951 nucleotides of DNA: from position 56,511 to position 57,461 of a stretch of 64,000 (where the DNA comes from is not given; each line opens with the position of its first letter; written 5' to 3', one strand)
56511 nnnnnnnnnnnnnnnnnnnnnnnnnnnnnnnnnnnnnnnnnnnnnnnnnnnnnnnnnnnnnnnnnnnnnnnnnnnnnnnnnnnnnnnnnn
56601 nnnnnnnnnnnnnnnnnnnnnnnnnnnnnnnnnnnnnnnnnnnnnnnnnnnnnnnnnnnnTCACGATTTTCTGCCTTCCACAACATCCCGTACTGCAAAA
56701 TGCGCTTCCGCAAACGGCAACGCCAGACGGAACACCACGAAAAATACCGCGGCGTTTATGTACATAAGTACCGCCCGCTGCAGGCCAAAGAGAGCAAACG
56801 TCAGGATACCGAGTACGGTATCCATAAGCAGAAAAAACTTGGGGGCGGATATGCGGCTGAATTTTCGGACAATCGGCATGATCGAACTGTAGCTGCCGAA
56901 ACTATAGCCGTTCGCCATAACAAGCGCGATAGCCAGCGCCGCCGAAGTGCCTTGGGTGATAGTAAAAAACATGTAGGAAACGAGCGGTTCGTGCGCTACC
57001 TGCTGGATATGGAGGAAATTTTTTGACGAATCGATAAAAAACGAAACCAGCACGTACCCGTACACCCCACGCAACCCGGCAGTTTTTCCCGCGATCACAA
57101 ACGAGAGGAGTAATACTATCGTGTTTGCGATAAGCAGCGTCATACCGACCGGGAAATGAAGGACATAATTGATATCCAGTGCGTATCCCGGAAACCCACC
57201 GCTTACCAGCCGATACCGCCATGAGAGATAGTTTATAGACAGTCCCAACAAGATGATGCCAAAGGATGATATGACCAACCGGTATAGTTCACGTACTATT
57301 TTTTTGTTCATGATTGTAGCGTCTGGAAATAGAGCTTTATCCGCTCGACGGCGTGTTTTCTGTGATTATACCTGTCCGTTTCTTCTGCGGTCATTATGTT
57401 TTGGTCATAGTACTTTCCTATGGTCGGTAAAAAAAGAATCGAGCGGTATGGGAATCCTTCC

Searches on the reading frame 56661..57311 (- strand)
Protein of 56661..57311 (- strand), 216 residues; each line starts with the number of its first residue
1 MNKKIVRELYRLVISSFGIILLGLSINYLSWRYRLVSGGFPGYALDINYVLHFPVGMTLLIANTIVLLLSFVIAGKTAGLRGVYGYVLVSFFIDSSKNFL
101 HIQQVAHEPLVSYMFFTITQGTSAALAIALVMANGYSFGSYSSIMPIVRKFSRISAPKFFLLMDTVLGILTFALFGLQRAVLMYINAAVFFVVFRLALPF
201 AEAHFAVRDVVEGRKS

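Call 48: search_protein_families(library=pfam, proteins=[window:56661-57311:-], max_evalue=0.01)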
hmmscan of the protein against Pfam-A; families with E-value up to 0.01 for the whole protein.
window:56661-57311:- (216 aa): 1 family
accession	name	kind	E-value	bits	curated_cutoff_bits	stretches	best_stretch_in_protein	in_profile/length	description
PF02588.21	YitT_membrane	-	7.7e-20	71.6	24.3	1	13-193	3-176/205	Uncharacterised 5xTM membrane BCR, YitT family COG1284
